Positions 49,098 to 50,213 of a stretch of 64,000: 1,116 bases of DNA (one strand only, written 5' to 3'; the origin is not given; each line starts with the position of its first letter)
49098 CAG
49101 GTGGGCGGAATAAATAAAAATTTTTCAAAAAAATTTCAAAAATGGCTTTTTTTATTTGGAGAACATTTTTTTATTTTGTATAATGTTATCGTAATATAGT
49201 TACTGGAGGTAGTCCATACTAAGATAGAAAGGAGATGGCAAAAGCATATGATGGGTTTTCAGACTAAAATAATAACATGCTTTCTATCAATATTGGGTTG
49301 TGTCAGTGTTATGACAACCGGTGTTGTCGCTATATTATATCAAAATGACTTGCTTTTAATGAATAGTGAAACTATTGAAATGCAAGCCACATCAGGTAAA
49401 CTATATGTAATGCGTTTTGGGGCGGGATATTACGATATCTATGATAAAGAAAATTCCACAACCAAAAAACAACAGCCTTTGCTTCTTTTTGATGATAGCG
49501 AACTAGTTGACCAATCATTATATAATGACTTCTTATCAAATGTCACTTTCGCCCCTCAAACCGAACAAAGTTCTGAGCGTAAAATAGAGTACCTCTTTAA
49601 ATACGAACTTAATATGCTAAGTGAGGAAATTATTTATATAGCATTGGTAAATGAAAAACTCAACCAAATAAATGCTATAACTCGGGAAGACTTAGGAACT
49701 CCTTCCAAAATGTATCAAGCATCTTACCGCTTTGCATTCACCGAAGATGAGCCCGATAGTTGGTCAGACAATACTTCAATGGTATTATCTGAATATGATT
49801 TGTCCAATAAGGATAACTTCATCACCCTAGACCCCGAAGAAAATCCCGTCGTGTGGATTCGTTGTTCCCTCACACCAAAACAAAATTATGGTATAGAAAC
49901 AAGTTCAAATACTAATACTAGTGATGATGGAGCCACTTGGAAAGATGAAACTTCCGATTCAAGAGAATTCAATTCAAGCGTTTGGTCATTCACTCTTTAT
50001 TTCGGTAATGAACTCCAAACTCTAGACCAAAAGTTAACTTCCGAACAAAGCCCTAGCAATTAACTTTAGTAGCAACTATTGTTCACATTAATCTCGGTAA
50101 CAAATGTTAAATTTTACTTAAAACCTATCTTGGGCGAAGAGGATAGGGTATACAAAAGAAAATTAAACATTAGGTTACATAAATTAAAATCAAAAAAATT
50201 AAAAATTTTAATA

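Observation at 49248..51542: Two secreted proteins with TasA-like signal peptides: candidate substrates of the SipW fusion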

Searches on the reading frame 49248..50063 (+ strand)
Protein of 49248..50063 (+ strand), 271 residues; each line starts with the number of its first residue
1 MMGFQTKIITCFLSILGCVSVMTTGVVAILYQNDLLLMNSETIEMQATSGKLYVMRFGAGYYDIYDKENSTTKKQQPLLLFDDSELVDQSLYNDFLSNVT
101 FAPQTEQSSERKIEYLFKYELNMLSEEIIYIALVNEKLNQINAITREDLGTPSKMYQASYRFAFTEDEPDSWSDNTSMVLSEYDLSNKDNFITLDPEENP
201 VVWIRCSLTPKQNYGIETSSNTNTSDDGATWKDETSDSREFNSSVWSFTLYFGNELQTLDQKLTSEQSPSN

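Call 3: search_protein_families(library=pfam, proteins=[window:49248-50063:+], max_evalue=0.1)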
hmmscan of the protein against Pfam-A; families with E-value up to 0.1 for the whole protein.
window:49248-50063:+ (271 aa): 0 families

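Call 4: search_protein_families(library=ncbifam, proteins=[window:49248-50063:+], max_evalue=0.1)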
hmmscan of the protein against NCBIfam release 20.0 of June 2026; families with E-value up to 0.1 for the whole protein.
window:49248-50063:+ (271 aa): 0 families

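Call 9: search_solved_structures(query=window:49248-50063:+, max_evalue=10)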
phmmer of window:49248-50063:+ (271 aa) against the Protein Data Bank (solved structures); distinct sequences matched with E-value up to 10: 5.
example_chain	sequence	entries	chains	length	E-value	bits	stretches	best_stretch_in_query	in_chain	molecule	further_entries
6bmt_B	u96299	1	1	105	0.0064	19.1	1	54-126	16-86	Hypothetical Protein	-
12cl_C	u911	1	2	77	0.22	14.1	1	71-126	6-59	SPIN family peroxidase inhibitor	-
9iq4_A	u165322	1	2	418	0.31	13.6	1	77-116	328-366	Methyltransferase EP424R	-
9w69_A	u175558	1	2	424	0.32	13.6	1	77-116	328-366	Probable methyltransferase EP424R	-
9w7f_A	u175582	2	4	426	0.32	13.5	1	77-116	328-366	Probable methyltransferase EP424R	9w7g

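Call 12: find_homologous_proteins(query=window:49248-50063:+, max_evalue=0.001)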
Query window:49248-50063:+ (271 aa): 6 proteins with E <= 0.001 among 187 candidates.
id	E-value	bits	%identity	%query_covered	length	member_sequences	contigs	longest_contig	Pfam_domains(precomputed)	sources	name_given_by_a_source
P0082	2.5e-171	586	98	100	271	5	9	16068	-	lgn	-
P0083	1.9e-149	514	87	100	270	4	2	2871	-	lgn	-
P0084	2.0e-78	281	57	97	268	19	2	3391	-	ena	-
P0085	1.7e-76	275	55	98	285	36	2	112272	-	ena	-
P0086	2.8e-66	241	50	93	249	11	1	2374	-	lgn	-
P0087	8.8e-32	128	36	94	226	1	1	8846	-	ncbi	-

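Call 50: find_homologous_proteins(query=A4, max_evalue=0.001)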
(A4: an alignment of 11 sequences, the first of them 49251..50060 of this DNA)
Query A4 (11 sequences) (270 aa, profile of the alignment): 32 proteins with E <= 0.001 among 5018 candidates.
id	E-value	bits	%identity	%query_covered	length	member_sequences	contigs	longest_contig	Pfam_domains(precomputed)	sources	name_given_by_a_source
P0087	3.0e-85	303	35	94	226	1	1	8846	-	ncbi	-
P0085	5.7e-85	303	55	98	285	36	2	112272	-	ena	-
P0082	2.2e-84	301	98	100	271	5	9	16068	-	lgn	-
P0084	2.9e-84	300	57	98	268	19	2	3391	-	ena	-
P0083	1.2e-83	298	87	100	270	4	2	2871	-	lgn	-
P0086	1.7e-79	285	50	93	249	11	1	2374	-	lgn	-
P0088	3.6e-69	251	36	94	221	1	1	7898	-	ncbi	-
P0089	1.3e-65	239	29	77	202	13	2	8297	-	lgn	-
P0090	2.8e-61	225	26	79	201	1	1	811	-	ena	-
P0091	2.7e-59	219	31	72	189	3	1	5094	-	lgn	-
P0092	6.9e-58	214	29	77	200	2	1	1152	-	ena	-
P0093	6.3e-57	211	25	71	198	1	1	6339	-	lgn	-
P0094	8.0e-56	207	25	77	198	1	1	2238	-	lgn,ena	-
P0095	9.9e-55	204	28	76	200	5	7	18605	-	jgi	-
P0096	1.2e-54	203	25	87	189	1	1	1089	-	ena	-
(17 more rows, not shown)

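Call 62: predict_structure(alignment_id=A5)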
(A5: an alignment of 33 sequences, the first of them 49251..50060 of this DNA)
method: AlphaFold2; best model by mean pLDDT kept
length: 270 residues; sequences in the alignment: 33
mean_pLDDT: 74.6   pTM: 0.73
mean pLDDT of the five models: 74.6, 72.2, 71.8, 69.5, 69.2
residues with pLDDT >= 90: 77; 70-90: 110; 50-70: 26; < 50: 57
segments of 3 or more residues with pLDDT < 50: 1-4, 6-32, 216-232, 235-238, 268-270
pLDDT, mean of each block of 10 residues (from residue 1): 46 42 32 52 84 87 88 89 91 83 60 93 87 89 80 88 92 90 87 92 91 48 39 49 85 87 66
secondary structure, 60 per line:
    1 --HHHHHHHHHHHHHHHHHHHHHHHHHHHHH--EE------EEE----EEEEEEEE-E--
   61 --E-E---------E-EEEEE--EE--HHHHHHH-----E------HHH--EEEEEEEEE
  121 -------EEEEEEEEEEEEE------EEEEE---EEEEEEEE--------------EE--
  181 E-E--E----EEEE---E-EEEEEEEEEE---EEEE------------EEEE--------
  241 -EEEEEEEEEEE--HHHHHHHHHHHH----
elements in order: H3-31 E42-44 E49-56 E77-81 H88-94 E112-120 E128-140 E147-151 E155-162 E191-194 E200-209 E213-216 E229-232 E242-252 H255-266

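Call 64: fold_search(model_id=the predicted structure, library=pdb)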
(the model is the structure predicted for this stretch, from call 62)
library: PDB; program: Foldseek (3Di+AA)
matches with E <= 10: 931; with E <= 0.001: 0
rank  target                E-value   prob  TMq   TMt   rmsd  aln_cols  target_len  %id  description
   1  3nru_B                4.9e-03  0.92  0.21  0.30   7.9       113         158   12  Ligand binding domain of EPHA7 (released 2010-12-08)
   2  3nru_D                5.5e-03  0.90  0.19  0.28   8.1       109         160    9  Ligand binding domain of EPHA7 (released 2010-12-08)
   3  3gxu_A                5.5e-03  0.66  0.20  0.28  12.5       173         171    8  Crystal structure of Eph receptor and ephrin complex (released 2009-10-27)
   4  2wo3_A                5.8e-03  0.77  0.22  0.29  11.7       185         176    8  Crystal Structure of the EphA4-ephrinA2 complex (released 2009-10-27)
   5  3p1i_C                6.2e-03  0.51  0.18  0.24   9.8       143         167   10  Ligand binding domain of human ephrin type-B receptor 3 (released 2011-01-19)
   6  7cze_I                6.9e-03  0.72  0.22  0.29  10.1       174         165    8  Crystal structure of Epstein-Barr virus (EBV) gHgL and in complex with the ligand binding domian (LBD) of EphA2 (released 2020-10-21)
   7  3p1i_B                9.7e-03  0.66  0.19  0.28   9.0       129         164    8  Ligand binding domain of human ephrin type-B receptor 3 (released 2011-01-19)
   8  8tv1_C                1.1e-02  0.66  0.17  0.16  18.2       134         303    8  Structure of the EphA2 LBDCRD bound to FabS1C_L1 (released 2024-06-26)
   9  3nru_F                1.1e-02  0.77  0.19  0.28   8.1       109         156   10  Ligand binding domain of EPHA7 (released 2010-12-08)
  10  4et7                  1.2e-02  0.54  0.20  0.26  11.4       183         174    9  Crystal structure of Eph receptor 5 (released 2013-05-22)
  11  4l0p_A                1.4e-02  0.82  0.24  0.33  11.5       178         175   10  Structure of the human EphA3 receptor ligand binding domain complexed with ephrin-A5 (released 2014-06-11)
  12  3nru_K                1.5e-02  0.77  0.20  0.29   7.6       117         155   11  Ligand binding domain of EPHA7 (released 2010-12-08)
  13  5a3l_D                1.5e-02  0.25  0.17  0.22  15.9       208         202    9  Structure of Cea1A in complex with N-Acetylglucosamine (released 2016-06-29)
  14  2wo2_A                1.8e-02  0.63  0.20  0.27  10.7       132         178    8  Crystal Structure of the EphA4-ephrinB2 complex (released 2009-10-27)
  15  5jr2_A                1.8e-02  0.35  0.18  0.24  12.2       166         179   11  Crystal structure of the EphA4 LBD in complex with APYd3 peptide inhibitor (released 2016-07-06)
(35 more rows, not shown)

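Call 74: search_protein_representatives(alignment_id=A6)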
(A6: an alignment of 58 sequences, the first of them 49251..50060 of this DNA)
Query: 58 sequences, 234 profile positions. Proteins with E-value up to 0.001 (for the whole library): 211; up to 1e-10: 111; up to 1e-30: 50. The best 150 are listed.
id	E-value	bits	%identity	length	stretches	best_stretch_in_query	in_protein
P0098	2.1e-69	250.5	-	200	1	1-209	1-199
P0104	9.8e-60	218.9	-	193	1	9-212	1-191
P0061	6.7e-58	212.9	-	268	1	1-231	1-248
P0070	7.3e-58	212.8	-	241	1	1-231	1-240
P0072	1.9e-57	211.4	-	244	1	1-230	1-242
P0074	2.3e-56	207.9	-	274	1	1-232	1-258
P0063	4.5e-54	200.4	-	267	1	1-230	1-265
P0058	7.0e-54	199.8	-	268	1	1-228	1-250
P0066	8.2e-54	199.5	-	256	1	1-231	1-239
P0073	1.5e-53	198.7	-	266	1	1-231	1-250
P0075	2.5e-53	197.9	-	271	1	1-228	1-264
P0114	2.6e-53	197.9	-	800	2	2-214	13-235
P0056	3.5e-53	197.4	-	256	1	1-232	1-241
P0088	8.3e-53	196.2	-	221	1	1-208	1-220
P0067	9.4e-53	196.1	-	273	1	1-232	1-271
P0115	1.9e-51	191.8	-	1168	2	2-216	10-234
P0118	2.4e-48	181.7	-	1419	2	2-215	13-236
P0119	1.4e-44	169.3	-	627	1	1-219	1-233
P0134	8.2e-36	140.6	-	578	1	2-215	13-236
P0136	1.3e-30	123.6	-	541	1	1-214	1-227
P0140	1.5e-27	113.6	-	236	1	3-206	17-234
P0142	4.1e-27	112.1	-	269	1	4-219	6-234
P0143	9.7e-27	110.9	-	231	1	2-207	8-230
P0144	1.3e-26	110.5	-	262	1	2-209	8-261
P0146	5.3e-26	108.5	-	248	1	5-211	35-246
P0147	6.9e-26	108.1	-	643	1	2-213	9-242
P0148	1.1e-25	107.5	-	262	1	3-210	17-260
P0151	7.0e-24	101.6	-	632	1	3-210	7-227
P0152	8.3e-24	101.3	-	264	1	10-206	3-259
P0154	5.8e-23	98.6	-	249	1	9-205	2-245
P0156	3.7e-22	95.9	-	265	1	2-206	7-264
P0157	3.7e-22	95.9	-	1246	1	3-212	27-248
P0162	6.4e-21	91.9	-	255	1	10-210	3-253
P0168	6.2e-17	78.8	-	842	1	4-215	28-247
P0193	1.0e-08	51.9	-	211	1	1-202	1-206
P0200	2.8e-07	47.2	-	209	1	1-171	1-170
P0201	4.8e-07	46.5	-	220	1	1-173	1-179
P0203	8.1e-07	45.7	-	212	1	1-204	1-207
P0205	1.5e-06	44.8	-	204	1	1-183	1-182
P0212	3.1e-06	43.8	-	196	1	1-149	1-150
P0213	3.1e-06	43.8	-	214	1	1-170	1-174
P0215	3.9e-06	43.5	-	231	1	1-207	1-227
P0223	2.3e-05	41.0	-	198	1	1-165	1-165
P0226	3.6e-05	40.3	-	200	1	1-209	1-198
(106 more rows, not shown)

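Call 75: search_protein_families(library=pfam, proteins=[P0114, P0115, P0118, P0119, P0134, P0136, P0147, P0151, P0157, P0168], max_evalue=0.001)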
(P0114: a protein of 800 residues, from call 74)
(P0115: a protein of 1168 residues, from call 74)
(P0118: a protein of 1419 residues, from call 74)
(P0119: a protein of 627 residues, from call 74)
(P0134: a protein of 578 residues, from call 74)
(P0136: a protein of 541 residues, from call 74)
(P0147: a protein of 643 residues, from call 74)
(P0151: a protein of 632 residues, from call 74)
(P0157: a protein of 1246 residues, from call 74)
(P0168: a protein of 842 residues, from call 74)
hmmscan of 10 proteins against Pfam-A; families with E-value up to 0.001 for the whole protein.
P0114 (800 aa): 1 family
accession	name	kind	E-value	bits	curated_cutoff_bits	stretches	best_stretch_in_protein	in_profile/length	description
PF19789.6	DUF6273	-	3.5e-12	47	23.5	1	627-775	21-144/172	Domain of unknown function (DUF6273)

P0115 (1168 aa): 3 families
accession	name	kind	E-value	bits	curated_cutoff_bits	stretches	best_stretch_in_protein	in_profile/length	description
PF03382.20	DUF285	-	5e-56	188.1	25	3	970-1080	6-112/120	Mycoplasma protein of unknown function, DUF285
PF19789.6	DUF6273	-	1.3e-05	25.6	23.5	1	622-683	23-86/172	Domain of unknown function (DUF6273)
PF25013.1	LRR_Zer-1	-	0.00025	21.7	27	1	949-1041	8-100/137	Zer-1-like, Leucine-rich repeats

P0118 (1419 aa): 3 families
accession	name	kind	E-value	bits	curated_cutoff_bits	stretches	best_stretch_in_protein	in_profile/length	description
PF13306.12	LRR_5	-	1.9e-65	218.9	27.7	4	549-651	12-114/127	BspA type Leucine rich repeat region (6 copies)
PF13855.12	LRR_8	-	2.5e-06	27.6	27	0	942-991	11-61/61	Leucine rich repeat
PF14890.11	Intein_splicing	-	6.4e-05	23.2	35.8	0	1205-1337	1-152/155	Intein splicing domain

P0119 (627 aa): 0 families

P0134 (578 aa): 1 family
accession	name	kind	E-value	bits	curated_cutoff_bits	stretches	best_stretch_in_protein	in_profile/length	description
PF19789.6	DUF6273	-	8.8e-11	42.4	23.5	1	410-575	28-170/172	Domain of unknown function (DUF6273)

P0136 (541 aa): 1 family
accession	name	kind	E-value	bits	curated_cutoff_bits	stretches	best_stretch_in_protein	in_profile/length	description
PF19789.6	DUF6273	-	3.1e-14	53.6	23.5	1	369-514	27-148/172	Domain of unknown function (DUF6273)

P0147 (643 aa): 1 family
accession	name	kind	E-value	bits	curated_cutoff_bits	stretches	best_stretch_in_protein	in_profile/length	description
PF01079.26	Hint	-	1.3e-07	31.8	29.7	1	436-524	9-92/213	Hint module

P0151 (632 aa): 1 family
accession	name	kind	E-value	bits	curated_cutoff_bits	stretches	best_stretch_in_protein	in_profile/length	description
PF19789.6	DUF6273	-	2.3e-17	63.8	23.5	1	466-631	20-171/172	Domain of unknown function (DUF6273)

P0157 (1246 aa): 1 family
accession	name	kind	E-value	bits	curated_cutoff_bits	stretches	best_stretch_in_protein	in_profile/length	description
PF09479.16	Flg_new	-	3.2e-55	184.6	27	5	574-645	1-65/65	Listeria-Bacteroides repeat domain (List_Bact_rpt)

P0168 (842 aa): 1 family
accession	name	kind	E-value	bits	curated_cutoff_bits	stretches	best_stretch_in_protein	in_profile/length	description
PF09479.16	Flg_new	-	1.6e-11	44.6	27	1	445-502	8-65/65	Listeria-Bacteroides repeat domain (List_Bact_rpt)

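Call 77: search_protein_families(library=ncbifam, alignment_id=A7, max_evalue=0.1)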
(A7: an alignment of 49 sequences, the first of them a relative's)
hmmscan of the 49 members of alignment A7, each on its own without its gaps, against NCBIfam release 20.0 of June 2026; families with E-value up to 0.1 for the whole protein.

A. member 1, P0137 (251 aa): 0 families

B. families by the number of members that match (of 49 scanned): 22 families
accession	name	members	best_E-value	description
NF053819.1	EF0750_LPXTG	13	0.00085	EF2685/EF0750 family sortase-dependent surface protein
NF041825.1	hydrophobin_BslA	1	0.0023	biofilm surface layer hydrophobin BslA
NF045772.1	VirAssocBptA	1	0.011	virulence-associated protein BptA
NF003166.0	PRK04149.1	1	0.013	sulfate adenylyltransferase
NF004545.0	PRK05888.3-1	1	0.016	NADH-quinone oxidoreductase subunit NuoI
TIGR01218.1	Gpos_tandem_5TM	1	0.02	tandem five-TM protein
TIGR01451.2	B_ant_repeat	1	0.025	DUF11 type repeat protein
NF010392.0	PRK13820.1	1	0.033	argininosuccinate synthase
TIGR02313.1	HpaI-NOT-DapA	1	0.034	2,4-dihydroxyhept-2-ene-1,7-dioic acid aldolase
TIGR03987.1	TIGR03987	1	0.036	HsmA family protein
NF011062.0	PRK14494.1-1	1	0.037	putative molybdopterin-guanine dinucleotide biosynthesis protein MobB/FeS domain-containing protein protein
NF033743.1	NlpC_inact_RipD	1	0.044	NlpC/P60 family peptidoglycan-binding protein RipD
NF005224.0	PRK06720.1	1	0.053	hypothetical protein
NF033776.1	stress_YhcN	1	0.057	peroxide/acid stress response protein YhcN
NF058569.1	BT_2802_fam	1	0.058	BT2802 family ribose utilization protein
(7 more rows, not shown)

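Call 78: search_protein_families(library=pfam, alignment_id=A7, max_evalue=0.1)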
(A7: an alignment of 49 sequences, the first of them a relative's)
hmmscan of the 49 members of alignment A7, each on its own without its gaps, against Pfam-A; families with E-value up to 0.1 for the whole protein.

A. member 1, P0137 (251 aa): 0 families

B. families by the number of members that match (of 49 scanned): 35 families (the first 25 are shown)
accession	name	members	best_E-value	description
PF03707.21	MHYT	7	0.032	Bacterial signalling protein N terminal repeat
PF25549.1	DUF7927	3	1.8e-05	Domain of unknown function (DUF7927)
PF13598.12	DUF4139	2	0.00062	Domain of unknown function (DUF4139)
PF20187.3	DUF6550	1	0.0049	Family of unknown function (DUF6550)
PF05356.16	Phage_Coat_B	1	0.0098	Inovirus Coat protein B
PF18692.7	DUF5640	1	0.014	Family of unknown function (DUF5640)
PF00630.25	Filamin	1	0.017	Filamin/ABP280 repeat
PF03896.21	TRAP_alpha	1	0.019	Translocon-associated protein (TRAP), alpha subunit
PF09216.15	Pfg27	1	0.026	Pfg27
PF17829.7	GH115_C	1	0.031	Glycosyl hydrolase family 115 C-terminal domain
PF18163.6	LD_cluster2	1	0.031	SLOG cluster2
PF04170.18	NlpE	1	0.033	NlpE N-terminal domain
PF09586.16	YfhO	1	0.038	Bacterial membrane protein YfhO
PF07366.18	SnoaL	1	0.042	SnoaL-like polyketide cyclase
PF00640.29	PID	1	0.043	Phosphotyrosine interaction domain (PTB/PID)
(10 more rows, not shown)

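Call 81: search_solved_structures(query=A6, max_evalue=10)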
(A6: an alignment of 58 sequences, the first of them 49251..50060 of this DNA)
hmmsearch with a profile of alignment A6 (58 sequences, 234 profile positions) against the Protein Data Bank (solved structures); distinct sequences matched with E-value up to 10: 2.
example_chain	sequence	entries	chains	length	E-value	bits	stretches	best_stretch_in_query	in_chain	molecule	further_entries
8k11_A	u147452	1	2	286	0.41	13.9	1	86-183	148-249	SID1 transmembrane family member 2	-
2h4o_A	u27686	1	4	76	0.58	13.4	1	88-132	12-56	YonK protein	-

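Call 82: search_solved_structures(query=A7, max_evalue=10)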
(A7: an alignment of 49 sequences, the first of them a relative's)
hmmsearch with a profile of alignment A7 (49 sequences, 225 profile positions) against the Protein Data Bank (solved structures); distinct sequences matched with E-value up to 10: 1.
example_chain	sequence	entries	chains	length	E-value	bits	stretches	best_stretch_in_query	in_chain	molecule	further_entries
7ane_p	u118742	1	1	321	0.14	15.8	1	49-127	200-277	mS23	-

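Call 83: search_protein_families(library=ncbifam, proteins=[P0140, P0142, P0143, P0144, P0146, P0148, P0152, P0154, P0156, P0162], max_evalue=0.1)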
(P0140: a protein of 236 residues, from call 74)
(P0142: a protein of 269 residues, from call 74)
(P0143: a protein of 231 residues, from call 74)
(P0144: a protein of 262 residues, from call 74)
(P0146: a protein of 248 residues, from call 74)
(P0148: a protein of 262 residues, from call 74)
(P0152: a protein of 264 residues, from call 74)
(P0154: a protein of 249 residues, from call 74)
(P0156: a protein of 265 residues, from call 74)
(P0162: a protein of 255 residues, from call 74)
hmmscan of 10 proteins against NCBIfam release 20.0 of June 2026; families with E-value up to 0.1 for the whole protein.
P0140 (236 aa): 1 family
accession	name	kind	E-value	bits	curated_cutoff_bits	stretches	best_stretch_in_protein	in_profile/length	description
NF005901.0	PRK07877.1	equivalog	0.067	11.4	476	1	66-139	590-661/722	Rv1355c family protein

P0142 (269 aa): 0 families

P0143 (231 aa): 2 families
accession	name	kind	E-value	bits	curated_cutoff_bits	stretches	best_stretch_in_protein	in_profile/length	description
NF004545.0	PRK05888.3-1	equivalog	0.016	14.9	229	1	89-124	88-123/154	NADH-quinone oxidoreductase subunit NuoI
NF058569.1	BT_2802_fam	domain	0.058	12.4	550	1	78-131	31-80/502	BT2802 family ribose utilization protein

P0144 (262 aa): 0 families

P0146 (248 aa): 1 family
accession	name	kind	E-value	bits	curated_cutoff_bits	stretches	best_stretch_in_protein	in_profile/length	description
TIGR01218.1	Gpos_tandem_5TM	subfamily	0.02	14.6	35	1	8-64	118-174/208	tandem five-TM protein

P0148 (262 aa): 0 families

P0152 (264 aa): 0 families

P0154 (249 aa): 2 families
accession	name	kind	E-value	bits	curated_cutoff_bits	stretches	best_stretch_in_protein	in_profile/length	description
NF011062.0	PRK14494.1-1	equivalog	0.037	13.6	323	1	187-243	30-86/231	putative molybdopterin-guanine dinucleotide biosynthesis protein MobB/FeS domain-containing protein protein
NF007990.1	PRK10718.1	equivalog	0.092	12.4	207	0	162-197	17-52/189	RpoE-regulated lipoprotein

P0156 (265 aa): 1 family
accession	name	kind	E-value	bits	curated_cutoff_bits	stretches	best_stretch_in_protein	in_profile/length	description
NF045772.1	VirAssocBptA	equivalog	0.011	15.6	300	1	93-143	21-72/206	virulence-associated protein BptA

P0162 (255 aa): 2 families
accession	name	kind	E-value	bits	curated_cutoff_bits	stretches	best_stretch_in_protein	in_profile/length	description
NF033743.1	NlpC_inact_RipD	exception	0.044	13.3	215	0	186-235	75-124/181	NlpC/P60 family peptidoglycan-binding protein RipD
NF007870.0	PRK10577.2-1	equivalog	0.081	11.5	1355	0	2-42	357-397/678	Fe(3+)-hydroxamate ABC transporter permease FhuB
